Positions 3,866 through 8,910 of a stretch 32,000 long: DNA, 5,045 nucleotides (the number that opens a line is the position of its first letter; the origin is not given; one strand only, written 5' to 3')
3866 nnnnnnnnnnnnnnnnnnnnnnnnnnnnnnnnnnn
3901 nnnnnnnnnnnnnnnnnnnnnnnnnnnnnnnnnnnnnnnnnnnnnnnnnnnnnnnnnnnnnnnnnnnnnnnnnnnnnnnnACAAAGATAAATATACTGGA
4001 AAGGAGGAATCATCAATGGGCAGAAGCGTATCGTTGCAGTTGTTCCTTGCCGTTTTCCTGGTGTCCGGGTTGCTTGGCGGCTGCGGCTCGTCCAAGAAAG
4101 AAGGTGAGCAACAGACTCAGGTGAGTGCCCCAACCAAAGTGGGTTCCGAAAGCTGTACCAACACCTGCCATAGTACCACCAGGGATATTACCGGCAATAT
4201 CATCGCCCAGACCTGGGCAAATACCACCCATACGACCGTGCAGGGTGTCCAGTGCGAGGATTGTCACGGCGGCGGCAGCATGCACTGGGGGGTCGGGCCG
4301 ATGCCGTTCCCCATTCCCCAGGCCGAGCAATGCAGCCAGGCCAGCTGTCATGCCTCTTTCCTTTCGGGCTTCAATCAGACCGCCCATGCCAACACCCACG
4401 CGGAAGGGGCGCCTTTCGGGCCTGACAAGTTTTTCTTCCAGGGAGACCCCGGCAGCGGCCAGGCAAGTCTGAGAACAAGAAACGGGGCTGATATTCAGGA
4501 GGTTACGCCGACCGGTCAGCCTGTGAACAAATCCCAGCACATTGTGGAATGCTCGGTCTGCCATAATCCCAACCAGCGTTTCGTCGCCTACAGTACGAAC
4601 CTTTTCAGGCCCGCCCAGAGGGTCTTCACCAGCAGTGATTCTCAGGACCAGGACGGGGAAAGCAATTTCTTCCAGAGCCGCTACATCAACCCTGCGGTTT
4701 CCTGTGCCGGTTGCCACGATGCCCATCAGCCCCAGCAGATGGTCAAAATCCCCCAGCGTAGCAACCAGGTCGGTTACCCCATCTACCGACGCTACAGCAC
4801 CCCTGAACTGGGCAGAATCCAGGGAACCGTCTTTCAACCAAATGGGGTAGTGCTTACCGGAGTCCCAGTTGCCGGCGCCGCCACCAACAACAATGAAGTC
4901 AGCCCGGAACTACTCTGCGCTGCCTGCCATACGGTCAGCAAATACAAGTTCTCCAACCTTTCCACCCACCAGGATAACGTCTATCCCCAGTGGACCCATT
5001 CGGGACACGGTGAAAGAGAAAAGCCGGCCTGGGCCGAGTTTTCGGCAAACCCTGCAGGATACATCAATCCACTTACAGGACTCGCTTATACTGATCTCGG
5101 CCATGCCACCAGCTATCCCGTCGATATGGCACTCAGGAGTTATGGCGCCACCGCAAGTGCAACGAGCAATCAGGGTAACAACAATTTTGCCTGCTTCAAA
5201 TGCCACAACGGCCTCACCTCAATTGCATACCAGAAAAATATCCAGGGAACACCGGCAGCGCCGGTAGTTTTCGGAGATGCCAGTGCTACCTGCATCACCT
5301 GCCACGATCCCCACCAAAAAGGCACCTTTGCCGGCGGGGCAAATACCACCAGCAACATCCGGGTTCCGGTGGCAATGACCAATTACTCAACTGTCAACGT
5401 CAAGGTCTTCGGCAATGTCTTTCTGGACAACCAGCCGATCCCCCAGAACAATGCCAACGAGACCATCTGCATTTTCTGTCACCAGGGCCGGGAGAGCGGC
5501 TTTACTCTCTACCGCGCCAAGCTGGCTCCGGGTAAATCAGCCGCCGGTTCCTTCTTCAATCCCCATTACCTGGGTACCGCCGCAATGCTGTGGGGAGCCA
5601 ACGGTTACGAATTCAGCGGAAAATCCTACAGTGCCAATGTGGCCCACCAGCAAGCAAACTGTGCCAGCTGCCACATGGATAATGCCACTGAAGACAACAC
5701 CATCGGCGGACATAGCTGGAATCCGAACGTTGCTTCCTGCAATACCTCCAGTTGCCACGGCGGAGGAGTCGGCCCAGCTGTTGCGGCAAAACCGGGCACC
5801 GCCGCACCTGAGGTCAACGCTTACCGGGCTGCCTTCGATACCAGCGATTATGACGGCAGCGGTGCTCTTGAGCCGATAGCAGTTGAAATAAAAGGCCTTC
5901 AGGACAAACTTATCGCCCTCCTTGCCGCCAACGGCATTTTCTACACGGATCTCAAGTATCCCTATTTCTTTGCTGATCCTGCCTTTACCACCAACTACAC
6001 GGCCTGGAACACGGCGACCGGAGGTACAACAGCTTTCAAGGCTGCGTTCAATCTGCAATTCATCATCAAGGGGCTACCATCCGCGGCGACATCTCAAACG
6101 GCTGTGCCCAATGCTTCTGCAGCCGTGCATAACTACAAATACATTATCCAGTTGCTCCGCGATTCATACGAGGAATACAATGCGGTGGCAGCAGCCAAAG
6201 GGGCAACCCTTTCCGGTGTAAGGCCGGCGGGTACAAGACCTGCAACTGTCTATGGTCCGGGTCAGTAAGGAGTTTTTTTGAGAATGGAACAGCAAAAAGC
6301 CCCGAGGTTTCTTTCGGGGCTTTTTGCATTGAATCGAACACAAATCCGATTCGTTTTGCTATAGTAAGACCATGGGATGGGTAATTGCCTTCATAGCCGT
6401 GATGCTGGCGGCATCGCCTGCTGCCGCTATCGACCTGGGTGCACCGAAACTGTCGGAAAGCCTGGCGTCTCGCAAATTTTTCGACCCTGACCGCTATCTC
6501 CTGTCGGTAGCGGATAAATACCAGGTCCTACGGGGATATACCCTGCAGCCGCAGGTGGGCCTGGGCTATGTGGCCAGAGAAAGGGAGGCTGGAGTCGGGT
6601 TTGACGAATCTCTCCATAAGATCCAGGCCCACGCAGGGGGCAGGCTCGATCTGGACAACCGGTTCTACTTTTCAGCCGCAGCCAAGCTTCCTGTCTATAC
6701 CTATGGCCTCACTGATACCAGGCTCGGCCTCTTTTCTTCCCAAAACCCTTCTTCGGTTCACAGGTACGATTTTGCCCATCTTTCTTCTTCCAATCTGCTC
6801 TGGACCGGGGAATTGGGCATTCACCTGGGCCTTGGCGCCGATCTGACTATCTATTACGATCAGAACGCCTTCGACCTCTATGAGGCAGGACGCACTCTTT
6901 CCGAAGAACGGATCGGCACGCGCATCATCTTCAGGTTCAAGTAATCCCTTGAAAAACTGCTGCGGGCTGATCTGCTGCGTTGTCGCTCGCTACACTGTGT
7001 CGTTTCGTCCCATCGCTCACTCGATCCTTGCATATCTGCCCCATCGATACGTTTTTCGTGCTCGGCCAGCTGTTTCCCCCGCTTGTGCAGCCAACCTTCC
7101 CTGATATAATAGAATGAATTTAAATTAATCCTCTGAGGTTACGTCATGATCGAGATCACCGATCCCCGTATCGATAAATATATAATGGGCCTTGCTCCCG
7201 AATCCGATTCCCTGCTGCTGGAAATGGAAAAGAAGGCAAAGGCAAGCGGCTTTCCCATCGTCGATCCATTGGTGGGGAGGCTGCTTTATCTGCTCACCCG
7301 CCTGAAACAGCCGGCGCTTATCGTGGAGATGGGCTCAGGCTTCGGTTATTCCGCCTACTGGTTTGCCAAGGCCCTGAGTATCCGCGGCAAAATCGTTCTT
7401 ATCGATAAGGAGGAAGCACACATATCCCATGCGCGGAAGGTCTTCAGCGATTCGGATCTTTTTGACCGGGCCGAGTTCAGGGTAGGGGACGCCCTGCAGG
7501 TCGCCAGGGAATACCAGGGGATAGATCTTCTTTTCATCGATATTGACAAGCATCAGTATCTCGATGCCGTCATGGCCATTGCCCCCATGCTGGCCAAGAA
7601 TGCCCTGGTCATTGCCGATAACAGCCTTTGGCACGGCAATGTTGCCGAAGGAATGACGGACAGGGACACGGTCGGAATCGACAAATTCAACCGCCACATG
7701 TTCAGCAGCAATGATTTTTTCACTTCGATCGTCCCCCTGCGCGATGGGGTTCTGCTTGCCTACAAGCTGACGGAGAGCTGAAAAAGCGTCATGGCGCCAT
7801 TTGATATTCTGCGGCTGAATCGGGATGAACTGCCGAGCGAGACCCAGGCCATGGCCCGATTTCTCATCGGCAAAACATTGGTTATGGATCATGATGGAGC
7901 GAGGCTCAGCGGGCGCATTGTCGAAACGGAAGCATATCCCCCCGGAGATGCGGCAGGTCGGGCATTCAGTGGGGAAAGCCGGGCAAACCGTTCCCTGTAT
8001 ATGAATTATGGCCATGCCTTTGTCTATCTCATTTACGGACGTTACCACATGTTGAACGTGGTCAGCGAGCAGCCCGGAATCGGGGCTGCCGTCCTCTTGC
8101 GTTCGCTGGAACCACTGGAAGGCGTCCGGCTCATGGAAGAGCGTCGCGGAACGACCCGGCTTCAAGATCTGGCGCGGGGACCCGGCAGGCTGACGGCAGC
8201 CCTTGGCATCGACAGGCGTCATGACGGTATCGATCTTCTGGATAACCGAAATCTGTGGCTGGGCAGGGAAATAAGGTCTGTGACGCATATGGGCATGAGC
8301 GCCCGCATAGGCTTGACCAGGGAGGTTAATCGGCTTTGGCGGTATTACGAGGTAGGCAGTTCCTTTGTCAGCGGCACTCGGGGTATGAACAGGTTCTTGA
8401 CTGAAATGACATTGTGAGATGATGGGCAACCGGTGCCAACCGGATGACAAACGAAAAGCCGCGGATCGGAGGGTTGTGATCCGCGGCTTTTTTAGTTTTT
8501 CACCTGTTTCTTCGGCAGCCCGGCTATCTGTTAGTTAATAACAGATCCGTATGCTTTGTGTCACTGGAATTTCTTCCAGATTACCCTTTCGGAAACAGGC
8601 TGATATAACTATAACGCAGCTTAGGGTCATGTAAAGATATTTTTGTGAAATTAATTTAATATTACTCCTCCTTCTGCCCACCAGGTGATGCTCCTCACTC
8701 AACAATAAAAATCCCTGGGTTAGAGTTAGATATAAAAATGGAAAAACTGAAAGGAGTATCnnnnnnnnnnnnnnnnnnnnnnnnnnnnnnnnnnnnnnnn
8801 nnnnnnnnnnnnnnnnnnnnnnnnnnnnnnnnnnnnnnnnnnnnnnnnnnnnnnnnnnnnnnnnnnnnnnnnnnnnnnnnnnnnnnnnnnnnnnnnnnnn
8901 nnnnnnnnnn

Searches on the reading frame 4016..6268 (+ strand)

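Call 19: search_protein_families(library=pfam, proteins=[window:4016-6268:+], max_evalue=0.001)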
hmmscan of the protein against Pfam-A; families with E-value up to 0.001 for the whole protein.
window:4016-6268:+ (750 aa): 5 families
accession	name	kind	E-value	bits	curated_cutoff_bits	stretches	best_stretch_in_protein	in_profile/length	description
PF22113.1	Mtrc-MtrF_II-IV_dom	-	2.6e-11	43.8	30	1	300-433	30-166/176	Outer membrane cytochrome MtrC/MtrF-like, domains II/IV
PF14537.11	Cytochrom_c3_2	-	7e-10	39.7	25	0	383-435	19-69/79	Cytochrome c3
PF14522.11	Cytochrome_C7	-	2.4e-09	37.3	24.8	0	384-445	7-55/67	Cytochrome c7 and related cytochrome c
PF09699.15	Paired_CXXCH_1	-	0.00025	21.1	20.6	0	424-435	7-18/41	Doubled CXXCH motif (Paired_CXXCH_1)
PF13435.11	Cytochrome_C554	-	0.00087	20.6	20.8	0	541-582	43-84/84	Cytochrome c554 and c-prime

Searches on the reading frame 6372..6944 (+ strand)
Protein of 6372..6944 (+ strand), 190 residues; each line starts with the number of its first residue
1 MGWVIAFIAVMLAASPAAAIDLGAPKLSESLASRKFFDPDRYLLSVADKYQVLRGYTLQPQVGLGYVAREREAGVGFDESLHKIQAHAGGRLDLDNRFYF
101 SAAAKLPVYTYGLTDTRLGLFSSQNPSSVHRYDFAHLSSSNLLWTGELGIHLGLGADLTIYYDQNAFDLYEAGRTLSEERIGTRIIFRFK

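Call 19: search_protein_families(library=pfam, proteins=[window:6372-6944:+], max_evalue=0.001)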
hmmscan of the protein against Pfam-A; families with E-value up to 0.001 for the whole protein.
window:6372-6944:+ (190 aa): 0 families

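Call 23: search_protein_families(library=pfam, proteins=[window:6372-6944:+], max_evalue=1)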
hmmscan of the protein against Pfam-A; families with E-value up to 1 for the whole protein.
window:6372-6944:+ (190 aa): 1 family
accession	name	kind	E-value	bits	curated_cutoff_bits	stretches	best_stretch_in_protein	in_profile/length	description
PF12477.13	TraW_N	-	0.049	14.1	22.7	1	5-23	3-21/30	Sex factor F TraW protein N terminal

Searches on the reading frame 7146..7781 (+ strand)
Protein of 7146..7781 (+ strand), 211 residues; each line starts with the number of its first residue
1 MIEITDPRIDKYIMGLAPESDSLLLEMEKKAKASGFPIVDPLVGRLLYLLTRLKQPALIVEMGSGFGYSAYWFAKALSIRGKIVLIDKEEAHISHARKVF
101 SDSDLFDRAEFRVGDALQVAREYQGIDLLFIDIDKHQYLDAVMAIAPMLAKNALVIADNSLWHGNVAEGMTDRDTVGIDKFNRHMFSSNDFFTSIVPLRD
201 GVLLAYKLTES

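Call 19: search_protein_families(library=pfam, proteins=[window:7146-7781:+], max_evalue=0.001)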
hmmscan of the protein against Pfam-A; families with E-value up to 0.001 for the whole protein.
window:7146-7781:+ (211 aa): 5 families
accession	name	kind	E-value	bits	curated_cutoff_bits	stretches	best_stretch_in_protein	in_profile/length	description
PF01596.23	Methyltransf_3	-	2.6e-21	76.3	22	1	43-207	32-203/204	O-methyltransferase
PF13578.12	Methyltransf_24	-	2.9e-12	47.8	26.3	1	60-159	1-104/105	Methyltransferase domain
PF13847.12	Methyltransf_31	-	2.2e-07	31.1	27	1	59-134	7-85/145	Methyltransferase domain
PF13649.12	Methyltransf_25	-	4.4e-07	30.9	27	1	59-134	1-73/97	Methyltransferase domain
PF01135.25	PCMT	-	0.0001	22.6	20.3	1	43-118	62-135/210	Protein-L-isoaspartate(D-aspartate) O-methyltransferase (PCMT)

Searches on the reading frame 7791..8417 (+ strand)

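Call 19: search_protein_families(library=pfam, proteins=[window:7791-8417:+], max_evalue=0.001)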
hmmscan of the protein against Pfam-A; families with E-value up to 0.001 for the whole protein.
window:7791-8417:+ (208 aa): 1 family
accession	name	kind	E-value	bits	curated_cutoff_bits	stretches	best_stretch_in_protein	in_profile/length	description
PF02245.21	Pur_DNA_glyco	-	6.4e-54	182.5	27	1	16-189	5-179/181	Methylpurine-DNA glycosylase (MPG)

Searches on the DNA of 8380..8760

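Call 55: search_rna_families(source=window, start=8380, end=8760, threshold=gathering, show_alignments=1)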
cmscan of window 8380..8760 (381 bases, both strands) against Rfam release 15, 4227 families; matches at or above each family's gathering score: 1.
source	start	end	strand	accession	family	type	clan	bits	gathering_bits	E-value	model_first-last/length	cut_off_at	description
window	8511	8595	-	RF01051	c-di-GMP-I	Cis-reg; riboswitch;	CL00126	52.5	35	1.3e-09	1-87/87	no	c-di-GMP-I riboswitch aptamer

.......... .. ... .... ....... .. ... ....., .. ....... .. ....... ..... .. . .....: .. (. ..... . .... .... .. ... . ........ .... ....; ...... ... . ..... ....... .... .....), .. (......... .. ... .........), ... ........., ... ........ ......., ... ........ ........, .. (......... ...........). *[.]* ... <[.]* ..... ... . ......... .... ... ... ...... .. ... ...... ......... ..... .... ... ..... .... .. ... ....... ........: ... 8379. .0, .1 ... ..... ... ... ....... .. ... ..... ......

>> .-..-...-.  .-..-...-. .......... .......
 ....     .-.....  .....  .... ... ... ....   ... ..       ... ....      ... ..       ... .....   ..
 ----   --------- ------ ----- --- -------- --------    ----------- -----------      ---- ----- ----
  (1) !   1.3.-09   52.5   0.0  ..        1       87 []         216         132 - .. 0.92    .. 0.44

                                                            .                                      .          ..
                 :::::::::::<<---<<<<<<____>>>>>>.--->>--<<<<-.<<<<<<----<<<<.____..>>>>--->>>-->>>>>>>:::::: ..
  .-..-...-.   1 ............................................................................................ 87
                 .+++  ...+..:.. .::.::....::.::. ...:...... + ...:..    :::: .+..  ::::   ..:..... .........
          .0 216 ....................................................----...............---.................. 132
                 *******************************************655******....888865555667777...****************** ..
